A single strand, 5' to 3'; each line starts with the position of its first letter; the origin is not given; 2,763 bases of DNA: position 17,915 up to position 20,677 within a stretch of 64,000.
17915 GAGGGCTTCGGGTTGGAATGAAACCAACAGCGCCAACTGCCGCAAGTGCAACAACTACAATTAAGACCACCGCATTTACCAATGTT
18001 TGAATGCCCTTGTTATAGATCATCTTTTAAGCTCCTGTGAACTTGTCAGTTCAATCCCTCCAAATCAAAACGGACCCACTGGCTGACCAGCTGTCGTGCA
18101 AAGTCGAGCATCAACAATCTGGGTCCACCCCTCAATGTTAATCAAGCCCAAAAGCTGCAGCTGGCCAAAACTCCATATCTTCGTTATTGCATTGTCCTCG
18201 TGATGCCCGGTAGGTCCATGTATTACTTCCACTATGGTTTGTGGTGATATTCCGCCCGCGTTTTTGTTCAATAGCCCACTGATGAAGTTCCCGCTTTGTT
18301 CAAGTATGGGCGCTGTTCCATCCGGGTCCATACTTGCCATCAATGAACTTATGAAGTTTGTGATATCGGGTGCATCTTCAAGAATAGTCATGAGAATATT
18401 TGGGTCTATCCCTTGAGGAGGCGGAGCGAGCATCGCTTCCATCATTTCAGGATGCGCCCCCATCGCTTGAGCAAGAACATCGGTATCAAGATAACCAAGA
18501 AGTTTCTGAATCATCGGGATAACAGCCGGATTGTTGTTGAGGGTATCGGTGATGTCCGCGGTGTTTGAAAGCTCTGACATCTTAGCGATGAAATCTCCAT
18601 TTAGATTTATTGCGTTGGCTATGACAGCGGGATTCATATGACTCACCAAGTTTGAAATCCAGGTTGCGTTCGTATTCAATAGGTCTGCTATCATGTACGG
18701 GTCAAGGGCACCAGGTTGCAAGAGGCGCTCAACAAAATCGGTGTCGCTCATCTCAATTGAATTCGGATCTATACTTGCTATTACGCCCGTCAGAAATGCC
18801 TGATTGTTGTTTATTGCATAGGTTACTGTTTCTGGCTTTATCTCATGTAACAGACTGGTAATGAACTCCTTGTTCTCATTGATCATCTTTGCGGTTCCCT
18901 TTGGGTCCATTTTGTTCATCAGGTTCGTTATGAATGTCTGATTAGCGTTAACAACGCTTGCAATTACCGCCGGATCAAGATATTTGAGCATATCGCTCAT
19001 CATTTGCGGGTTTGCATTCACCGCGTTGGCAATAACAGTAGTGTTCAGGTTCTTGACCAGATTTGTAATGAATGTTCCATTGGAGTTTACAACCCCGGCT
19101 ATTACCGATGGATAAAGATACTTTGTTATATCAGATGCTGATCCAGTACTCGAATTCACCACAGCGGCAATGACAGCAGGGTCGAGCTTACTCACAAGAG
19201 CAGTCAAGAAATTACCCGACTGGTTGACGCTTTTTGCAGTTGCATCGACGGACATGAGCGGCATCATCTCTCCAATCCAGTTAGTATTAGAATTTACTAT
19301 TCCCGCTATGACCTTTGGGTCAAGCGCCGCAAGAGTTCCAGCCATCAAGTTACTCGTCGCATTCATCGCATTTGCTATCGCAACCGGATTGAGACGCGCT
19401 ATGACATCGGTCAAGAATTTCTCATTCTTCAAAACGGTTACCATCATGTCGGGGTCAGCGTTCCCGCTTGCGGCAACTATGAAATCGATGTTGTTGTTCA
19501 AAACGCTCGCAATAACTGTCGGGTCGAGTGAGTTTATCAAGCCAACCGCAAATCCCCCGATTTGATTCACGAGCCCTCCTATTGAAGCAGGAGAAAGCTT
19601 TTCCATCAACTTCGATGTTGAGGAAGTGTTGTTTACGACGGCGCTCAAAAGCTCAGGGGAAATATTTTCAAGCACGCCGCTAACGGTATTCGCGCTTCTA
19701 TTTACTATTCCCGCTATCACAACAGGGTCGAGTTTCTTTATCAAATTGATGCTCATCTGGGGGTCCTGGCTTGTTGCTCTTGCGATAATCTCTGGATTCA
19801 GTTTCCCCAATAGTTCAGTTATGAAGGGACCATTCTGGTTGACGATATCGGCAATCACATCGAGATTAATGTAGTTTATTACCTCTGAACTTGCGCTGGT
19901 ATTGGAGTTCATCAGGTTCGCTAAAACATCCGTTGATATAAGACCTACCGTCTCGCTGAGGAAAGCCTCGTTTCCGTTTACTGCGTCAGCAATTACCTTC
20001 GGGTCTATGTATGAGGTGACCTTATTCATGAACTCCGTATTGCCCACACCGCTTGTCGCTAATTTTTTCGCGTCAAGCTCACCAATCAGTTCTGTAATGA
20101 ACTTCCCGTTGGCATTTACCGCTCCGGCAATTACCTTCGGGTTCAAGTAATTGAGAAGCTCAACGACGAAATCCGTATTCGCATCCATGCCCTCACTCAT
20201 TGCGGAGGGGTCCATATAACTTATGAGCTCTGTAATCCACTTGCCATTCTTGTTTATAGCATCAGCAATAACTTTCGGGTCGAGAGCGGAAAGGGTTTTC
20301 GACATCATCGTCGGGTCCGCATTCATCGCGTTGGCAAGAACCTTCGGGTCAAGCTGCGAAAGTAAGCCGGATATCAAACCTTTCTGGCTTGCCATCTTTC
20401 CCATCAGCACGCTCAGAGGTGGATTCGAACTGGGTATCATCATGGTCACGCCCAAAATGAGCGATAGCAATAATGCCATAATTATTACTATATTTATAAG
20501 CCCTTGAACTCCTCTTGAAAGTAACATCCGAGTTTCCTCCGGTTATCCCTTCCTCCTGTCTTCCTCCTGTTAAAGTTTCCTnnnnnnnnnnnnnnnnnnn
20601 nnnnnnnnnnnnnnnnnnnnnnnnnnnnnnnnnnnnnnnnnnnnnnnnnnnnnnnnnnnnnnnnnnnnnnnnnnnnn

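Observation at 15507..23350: Unrecognised 23-residue alpha-helical repeat (consensus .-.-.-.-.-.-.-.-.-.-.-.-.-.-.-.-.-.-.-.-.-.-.) forming ~700-800-aa arrays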

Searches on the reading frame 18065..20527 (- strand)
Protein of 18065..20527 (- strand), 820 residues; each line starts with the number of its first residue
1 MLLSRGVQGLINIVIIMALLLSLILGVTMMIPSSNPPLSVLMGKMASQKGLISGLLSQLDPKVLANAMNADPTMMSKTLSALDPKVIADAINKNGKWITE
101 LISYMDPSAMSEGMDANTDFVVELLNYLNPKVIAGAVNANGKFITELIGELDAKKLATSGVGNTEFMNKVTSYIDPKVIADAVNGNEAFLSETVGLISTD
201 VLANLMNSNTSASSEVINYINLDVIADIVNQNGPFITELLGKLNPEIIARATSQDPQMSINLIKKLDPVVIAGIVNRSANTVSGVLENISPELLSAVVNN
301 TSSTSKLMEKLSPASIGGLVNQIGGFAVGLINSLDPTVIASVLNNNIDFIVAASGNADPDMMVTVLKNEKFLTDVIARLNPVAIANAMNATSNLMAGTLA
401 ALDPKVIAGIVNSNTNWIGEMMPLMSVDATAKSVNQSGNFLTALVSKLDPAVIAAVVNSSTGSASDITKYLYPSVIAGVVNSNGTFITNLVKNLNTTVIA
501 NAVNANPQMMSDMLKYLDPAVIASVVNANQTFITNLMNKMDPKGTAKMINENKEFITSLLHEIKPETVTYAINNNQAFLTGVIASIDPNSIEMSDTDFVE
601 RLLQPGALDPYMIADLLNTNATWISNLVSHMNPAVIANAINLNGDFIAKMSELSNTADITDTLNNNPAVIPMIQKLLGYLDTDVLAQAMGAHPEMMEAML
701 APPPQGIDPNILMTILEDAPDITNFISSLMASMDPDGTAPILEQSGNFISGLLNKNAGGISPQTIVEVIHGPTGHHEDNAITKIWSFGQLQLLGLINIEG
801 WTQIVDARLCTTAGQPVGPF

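Call 6: search_protein_families(library=pfam, proteins=[window:18065-20527:-], max_evalue=1)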
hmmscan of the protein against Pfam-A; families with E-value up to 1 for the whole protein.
window:18065-20527:- (820 aa): 4 families
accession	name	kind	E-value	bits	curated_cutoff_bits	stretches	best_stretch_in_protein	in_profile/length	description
PF22979.2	HTH_69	-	8.1e-07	29.3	27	0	520-556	30-66/69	Winged helix-turn-helix domain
PF08621.15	RPAP1_N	-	1.8e-05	24.9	25.3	0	55-65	26-36/46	RPAP1-like, N-terminal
PF22716.1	SNaCT11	-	0.092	13.4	27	0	80-130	70-120/164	Short NACHT-associated C-Terminal domain, family 11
PF04437.19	RINT1_TIP1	-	0.33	10.2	30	0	523-565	38-80/514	RINT-1/TIP-1 family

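Call 7: search_protein_families(library=ncbifam, proteins=[window:18065-20527:-], max_evalue=1)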
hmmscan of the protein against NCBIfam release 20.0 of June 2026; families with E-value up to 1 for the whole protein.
window:18065-20527:- (820 aa): 2 families
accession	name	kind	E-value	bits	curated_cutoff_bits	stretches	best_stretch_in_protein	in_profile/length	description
NF006608.0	PRK09169.1-2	subfamily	0.00013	19.1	2775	1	63-398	554-757/2319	hypothetical protein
NF041399.1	XopAD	subfamily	0.0015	15.9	2000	1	65-573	187-550/2133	XopAD/skwp family type III secretion system effector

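Call 12: find_homologous_proteins(query=window:18065-20527:-)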
Query window:18065-20527:- (820 aa): 11 proteins with E <= 0.001 among 8000 candidates.
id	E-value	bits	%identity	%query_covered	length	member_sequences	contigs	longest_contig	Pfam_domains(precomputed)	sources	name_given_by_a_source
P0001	3.5e-193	663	43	100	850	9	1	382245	-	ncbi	-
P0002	2.2e-174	600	40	99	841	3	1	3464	-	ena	-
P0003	1.1e-122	430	48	59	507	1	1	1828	-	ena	-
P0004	8.0e-116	407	49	53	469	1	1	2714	-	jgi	jgi:hypothetical protein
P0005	3.1e-103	365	30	78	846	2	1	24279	PF21475.2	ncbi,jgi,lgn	-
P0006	2.4e-85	306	31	71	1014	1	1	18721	PF09280.17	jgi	jgi:hypothetical protein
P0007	7.6e-85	304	30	82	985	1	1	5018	PF09280.17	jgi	-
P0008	4.8e-79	285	29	71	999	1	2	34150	-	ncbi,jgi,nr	ncbi:MAG: hypothetical protein C4536_16470 [Actinobacteria bacterium]|jgi:hypothetical protein|nr:MA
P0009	1.2e-73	267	30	72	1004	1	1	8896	PF03448.23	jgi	jgi:hypothetical protein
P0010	3.7e-39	153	33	41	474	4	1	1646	-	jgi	jgi:hypothetical protein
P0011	5.2e-35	140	26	44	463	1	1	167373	-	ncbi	-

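Call 13: search_solved_structures(query=window:18065-20527:-, max_evalue=1)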
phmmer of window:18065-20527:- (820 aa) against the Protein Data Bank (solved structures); distinct sequences matched with E-value up to 1: 0.

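Call 15: find_encoding_contigs(protein=P0001, flank=10000, max_places=3)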
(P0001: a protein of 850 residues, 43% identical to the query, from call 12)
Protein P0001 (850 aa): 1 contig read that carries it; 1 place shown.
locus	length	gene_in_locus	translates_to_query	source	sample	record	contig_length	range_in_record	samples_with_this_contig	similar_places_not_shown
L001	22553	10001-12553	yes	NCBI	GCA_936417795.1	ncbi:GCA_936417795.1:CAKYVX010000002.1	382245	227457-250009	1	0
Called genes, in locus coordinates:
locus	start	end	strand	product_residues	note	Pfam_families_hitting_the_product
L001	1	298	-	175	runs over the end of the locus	PF01478:Peptidase_A24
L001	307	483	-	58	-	PF14029:DUF4244 (weak)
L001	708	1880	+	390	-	PF01833:TIG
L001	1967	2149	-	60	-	PF04226:Transgly_assoc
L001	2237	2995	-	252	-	PF00482:T2SSF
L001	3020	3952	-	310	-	PF00482:T2SSF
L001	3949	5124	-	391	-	PF00437:T2SSE, PF27713:UCP018868 (weak)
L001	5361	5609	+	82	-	-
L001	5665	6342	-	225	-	PF06564:CBP_BcsQ (weak), PF13614:AAA_31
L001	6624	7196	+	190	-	PF04542:Sigma70_r2, PF08281:Sigma70_r4_2, PF04545:Sigma70_r4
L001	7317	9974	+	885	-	-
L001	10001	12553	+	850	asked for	-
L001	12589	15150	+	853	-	-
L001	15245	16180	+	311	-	-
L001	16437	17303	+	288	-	PF12849:PBP_like_2, PF13531:SBP_bac_11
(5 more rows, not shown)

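Call 16: find_encoding_contigs(protein=P0008, flank=10000, max_places=3)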
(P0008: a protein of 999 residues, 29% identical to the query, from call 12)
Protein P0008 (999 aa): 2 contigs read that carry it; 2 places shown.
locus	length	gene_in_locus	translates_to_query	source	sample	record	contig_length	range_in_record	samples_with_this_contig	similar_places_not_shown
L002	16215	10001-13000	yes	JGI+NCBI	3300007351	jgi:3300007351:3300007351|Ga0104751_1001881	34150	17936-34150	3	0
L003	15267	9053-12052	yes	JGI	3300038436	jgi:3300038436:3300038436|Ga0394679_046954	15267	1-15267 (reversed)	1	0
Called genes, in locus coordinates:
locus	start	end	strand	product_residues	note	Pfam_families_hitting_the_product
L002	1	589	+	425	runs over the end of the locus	PF00275:EPSP_synthase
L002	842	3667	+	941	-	PF22148:Fervidolysin_NPro-like (faint), PF00082:Peptidase_S8, PF18986:DUF5719 (faint)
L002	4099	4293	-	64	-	-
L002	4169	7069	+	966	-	-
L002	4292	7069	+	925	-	-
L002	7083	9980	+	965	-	-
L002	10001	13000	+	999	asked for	-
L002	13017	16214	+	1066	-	?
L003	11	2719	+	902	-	PF22148:Fervidolysin_NPro-like (faint), PF00082:Peptidase_S8, PF18986:DUF5719 (faint)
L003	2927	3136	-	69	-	-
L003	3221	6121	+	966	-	-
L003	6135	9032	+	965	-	-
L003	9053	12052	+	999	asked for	-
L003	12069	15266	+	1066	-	?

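Call 31: predict_structure(alignment_id=A2)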
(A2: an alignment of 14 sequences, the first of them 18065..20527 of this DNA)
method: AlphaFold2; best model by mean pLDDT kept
length: 820 residues; sequences in the alignment: 14
mean_pLDDT: 69.0   pTM: 0.48
mean pLDDT of the five models: 69.0, 65.3, 63.2, 56.0, 53.5
residues with pLDDT >= 90: 29; 70-90: 414; 50-70: 270; < 50: 107
segments of 3 or more residues with pLDDT < 50: 1-20, 22-24, 27-47, 324-330, 769-820
pLDDT, mean of each block of 10 residues (from residue 1): 42 48 49 40 48 61 72 62 72 76 76 67 74 78 77 65 65 76 76 71 67 67 77 75 65 65 74 65 54 54 63 61 50 61 67 64 66 74 75 68 79 81 79 81 88 84 73 88 92 88 84 90 91 89 87 85 84 85 77 61 72 79 71 76 78 80 77 77 79 76 73 67 69 63 56 51 51 40 40 35 36 38
secondary structure, 60 per line:
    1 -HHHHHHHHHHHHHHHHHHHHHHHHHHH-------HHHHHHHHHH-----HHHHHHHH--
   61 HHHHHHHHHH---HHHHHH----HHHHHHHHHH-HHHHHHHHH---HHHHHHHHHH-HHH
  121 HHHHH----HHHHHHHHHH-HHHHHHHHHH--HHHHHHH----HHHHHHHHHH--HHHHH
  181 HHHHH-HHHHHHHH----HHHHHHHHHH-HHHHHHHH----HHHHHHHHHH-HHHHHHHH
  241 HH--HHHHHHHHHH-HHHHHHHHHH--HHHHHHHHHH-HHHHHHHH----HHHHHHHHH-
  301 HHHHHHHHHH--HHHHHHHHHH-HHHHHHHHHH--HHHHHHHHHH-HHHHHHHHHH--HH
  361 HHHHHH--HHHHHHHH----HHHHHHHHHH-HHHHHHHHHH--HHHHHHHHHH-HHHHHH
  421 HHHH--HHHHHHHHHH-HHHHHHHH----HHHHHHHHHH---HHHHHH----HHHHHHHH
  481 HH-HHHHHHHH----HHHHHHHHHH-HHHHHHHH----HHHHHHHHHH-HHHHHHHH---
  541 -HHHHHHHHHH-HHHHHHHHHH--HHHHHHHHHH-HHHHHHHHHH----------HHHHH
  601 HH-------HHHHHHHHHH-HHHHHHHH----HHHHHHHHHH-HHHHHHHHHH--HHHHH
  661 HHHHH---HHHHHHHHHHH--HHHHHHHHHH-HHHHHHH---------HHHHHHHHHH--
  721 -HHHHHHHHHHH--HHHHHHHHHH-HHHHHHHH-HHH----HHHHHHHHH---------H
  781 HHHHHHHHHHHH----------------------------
elements in order (helices of 4 or more, strands of 3 or more residues): H2-28 H36-45 H51-58 H61-70 H74-79 H84-93 H95-103 H107-116 H118-125 H130-139 H141-150 H153-159 H164-173 H176-185 H187-194 H199-208 H210-217 H222-231 H233-242 H245-254 H256-265 H268-277 H279-286 H291-299 H301-310 H313-322 H324-333 H336-345 H347-356 H359-366 H369-376 H381-390 H392-401 H404-413 H415-424 H427-436 H438-445 H450-459 H463-468 H473-482 H484-491 H496-505 H507-514 H519-528 H530-537 H542-551 H553-562 H565-574 H576-585 H596-602 H610-619 H621-628 H633-642 H644-653 H656-665 H669-679 H682-691 H693-699 H709-718 H722-732 H735-744 H746-753 H762-770 H780-792

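Call 37: search_protein_representatives(alignment_id=A2)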
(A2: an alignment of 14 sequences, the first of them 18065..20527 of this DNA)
Query: 14 sequences, 870 profile positions. Proteins with E-value up to 0.001 (for the whole library): 232; up to 1e-10: 116; up to 1e-30: 42. The best 150 are listed.
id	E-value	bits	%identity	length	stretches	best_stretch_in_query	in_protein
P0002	0.0e+00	1024.4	-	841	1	10-867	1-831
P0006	3.6e-295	998.0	-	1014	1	2-860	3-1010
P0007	3.1e-288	975.1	-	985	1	2-858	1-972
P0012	1.4e-199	681.7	-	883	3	1-410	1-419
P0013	3.4e-172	591.1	-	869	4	1-403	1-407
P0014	5.2e-167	574.0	-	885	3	1-316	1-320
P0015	6.8e-163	560.4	-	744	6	394-587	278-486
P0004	2.0e-160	552.2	-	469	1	382-868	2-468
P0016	1.6e-114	400.3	-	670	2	103-340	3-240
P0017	1.6e-113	397.1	-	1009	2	1-792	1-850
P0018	5.4e-113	395.3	-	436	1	427-867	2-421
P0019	6.8e-82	292.4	-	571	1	490-869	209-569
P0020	2.4e-80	287.2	-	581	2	395-774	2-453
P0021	4.5e-75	269.8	-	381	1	467-859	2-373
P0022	8.9e-75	268.8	-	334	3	400-563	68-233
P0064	5.5e-23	97.5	-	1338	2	53-363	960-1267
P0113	7.4e-12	60.6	-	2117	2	30-474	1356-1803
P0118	1.6e-11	59.6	-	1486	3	124-521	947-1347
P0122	6.8e-11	57.5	-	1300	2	171-521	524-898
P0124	1.3e-10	56.6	-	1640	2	26-338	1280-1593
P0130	5.0e-10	54.6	-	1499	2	117-520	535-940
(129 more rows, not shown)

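Call 40: search_protein_families(library=pfam, proteins=[P0064, P0113, P0118, P0122, P0124, P0130], max_evalue=0.01)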
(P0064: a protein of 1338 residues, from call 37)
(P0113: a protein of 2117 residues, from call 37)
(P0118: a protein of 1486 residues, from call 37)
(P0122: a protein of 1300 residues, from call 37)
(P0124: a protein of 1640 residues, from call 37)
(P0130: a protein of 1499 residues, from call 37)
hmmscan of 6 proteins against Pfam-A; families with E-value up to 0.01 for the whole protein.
P0064 (1338 aa): 2 families
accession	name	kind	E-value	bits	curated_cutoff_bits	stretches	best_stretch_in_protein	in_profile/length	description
PF02268.21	TFIIA_gamma_N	-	3.1e-07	30.8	33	0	1131-1151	24-44/47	Transcription initiation factor IIA, gamma subunit, helical domain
PF18448.7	CBM46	-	5.2e-05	23.9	26.5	0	1186-1232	48-94/105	Carbohydrate binding domain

P0113 (2117 aa): 0 families

P0118 (1486 aa): 0 families

P0122 (1300 aa): 2 families
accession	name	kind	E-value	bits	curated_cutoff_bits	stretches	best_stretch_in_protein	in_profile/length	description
PF13385.13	Laminin_G_3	-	3e-17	63.6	27.6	1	125-279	10-151/151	Concanavalin A-like lectin/glucanases superfamily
PF00772.26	DnaB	-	5.2e-05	23.7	23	0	644-669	11-36/103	DnaB-like helicase N terminal domain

P0124 (1640 aa): 3 families
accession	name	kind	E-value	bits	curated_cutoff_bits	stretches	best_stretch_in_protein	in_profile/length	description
PF15892.11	BNR_4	-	2.3e-17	63.7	27.3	1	296-580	23-270/272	BNR repeat-containing family member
PF13088.12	BNR_2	-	6.9e-06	26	31.4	0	280-431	14-155/277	BNR repeat-like domain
PF16819.11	DUF5074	-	0.00072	19.1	27.2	1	385-482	234-331/353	Domain of unknown function (DUF5074)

P0130 (1499 aa): 0 families

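Call 63: fold_search(model_id=the predicted structure, library=pdb)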
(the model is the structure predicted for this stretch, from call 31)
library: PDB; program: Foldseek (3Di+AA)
matches with E <= 10: 1219; with E <= 0.001: 177
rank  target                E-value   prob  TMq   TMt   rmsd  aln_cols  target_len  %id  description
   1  6y5q_u                4.1e-07  1.00  0.19  0.18  36.7       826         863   11  human 17S U2 snRNP (released 2020-06-17)
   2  4c0q_A                3.6e-06  1.00  0.16  0.15  42.1       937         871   12  Transportin 3 in complex with Ran(Q69L)GTP (released 2014-01-22)
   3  9n75_LM               6.8e-06  1.00  0.14  0.10  21.6       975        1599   11  SSU processome maturation and disassembly, State I (released 2025-11-05)
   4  9n77_LM               8.0e-06  1.00  0.19  0.13  21.2       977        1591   12  SSU processome maturation and disassembly, State K (released 2025-11-05)
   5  7q3l_A                8.9e-06  1.00  0.18  0.18  37.5       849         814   11  Human 17S U2 snRNP 5' domain (released 2022-03-30)
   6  6gx9_A                9.3e-06  1.00  0.16  0.15  40.2       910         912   11  Crystal structure of the TNPO3 - CPSF6 RSLD complex (released 2019-03-13)
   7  9n74_LM               1.0e-05  1.00  0.18  0.12  20.1      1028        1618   12  SSU processome maturation and disassembly, State H (released 2025-10-29)
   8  8f1e_A                1.0e-05  1.00  0.20  0.18  35.8       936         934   11  Cryo-EM structure of Kap114 bound to Gsp1 (RanGTP) and H2A-H2B (released 2023-07-26)
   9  4c0p_A                1.1e-05  1.00  0.18  0.17  39.8       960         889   11  Unliganded Transportin 3 (released 2014-01-22)
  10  9n78_LM               1.3e-05  1.00  0.21  0.17  18.9       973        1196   12  SSU processome maturation and disassembly, State L (released 2025-11-05)
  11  9g33_UJ               1.3e-05  1.00  0.21  0.14  18.2      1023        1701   12  Stalled 90S - Utp23-Krr1-deltaC3 (released 2025-06-18)
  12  8cmk_B                1.3e-05  1.00  0.17  0.16  37.9       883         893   12  Transportin-3 TNPO3 in complex with RSY region of CIRBP (released 2024-03-06)
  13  7kzq_V                1.3e-05  1.00  0.17  0.13  40.6      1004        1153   10  Structure of the human Fanconi anaemia Core-ID complex (released 2021-03-10)
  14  4xri                  1.3e-05  1.00  0.17  0.16  38.4       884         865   12  Crystal Structure of Importin Beta in an Ammonium Sulfate Condition (released 2016-01-27)
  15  8f19_A                1.5e-05  1.00  0.17  0.16  35.6       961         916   10  Cryo-EM structure of Kap114 bound to Gsp1 (RanGTP) (released 2023-07-26)
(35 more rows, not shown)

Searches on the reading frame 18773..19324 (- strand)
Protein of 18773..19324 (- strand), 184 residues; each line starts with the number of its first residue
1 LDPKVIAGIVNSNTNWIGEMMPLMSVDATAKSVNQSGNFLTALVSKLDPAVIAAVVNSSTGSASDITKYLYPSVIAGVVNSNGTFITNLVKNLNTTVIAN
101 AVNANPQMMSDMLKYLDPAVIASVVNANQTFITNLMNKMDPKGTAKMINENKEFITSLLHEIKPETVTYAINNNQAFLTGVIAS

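Call 61: search_protein_families(library=pfam, proteins=[window:18773-19324:-], max_evalue=10)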
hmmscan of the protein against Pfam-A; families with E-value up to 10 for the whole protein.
seq(184 aa): 5 families
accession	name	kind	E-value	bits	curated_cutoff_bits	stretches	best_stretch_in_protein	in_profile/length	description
PF22979.2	HTH_69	-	0.013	15.8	27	1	119-155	30-66/69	Winged helix-turn-helix domain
PF09280.16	XPC-binding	-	0.04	14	26.4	1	98-137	13-54/57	XPC-binding domain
PF06294.16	CH_2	-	0.12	12.9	27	0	131-163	63-95/96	CH-like domain in sperm protein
PF11929.14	DUF3447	-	0.19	12.2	26.9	1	103-141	16-57/76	Domain of unknown function (DUF3447)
PF03489.22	SapB_2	-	0.33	11.6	21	0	130-142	13-25/34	Saposin-like type B, region 2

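Call 78: predict_structure(alignment_id=A5)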
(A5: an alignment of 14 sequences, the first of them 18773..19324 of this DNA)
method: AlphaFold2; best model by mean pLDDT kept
length: 184 residues; sequences in the alignment: 14
mean_pLDDT: 89.8   pTM: 0.82
mean pLDDT of the five models: 89.8, 88.5, 86.8, 85.3, 83.4
residues with pLDDT >= 90: 110; 70-90: 72; 50-70: 2; < 50: 0
segments of 3 or more residues with pLDDT < 50: none
pLDDT, mean of each block of 10 residues (from residue 1): 83 83 81 85 88 85 81 91 92 92 91 95 95 94 94 95 95 94 93
secondary structure, 60 per line:
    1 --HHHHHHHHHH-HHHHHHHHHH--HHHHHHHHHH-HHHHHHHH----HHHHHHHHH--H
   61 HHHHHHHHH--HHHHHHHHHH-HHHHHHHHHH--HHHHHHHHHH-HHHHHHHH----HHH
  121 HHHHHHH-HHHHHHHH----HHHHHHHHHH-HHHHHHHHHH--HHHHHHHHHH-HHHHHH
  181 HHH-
elements in order: H3-12 H14-23 H26-35 H37-44 H49-57 H60-69 H72-81 H83-92 H95-104 H106-113 H118-127 H129-136 H141-150 H152-161 H164-173 H175-183
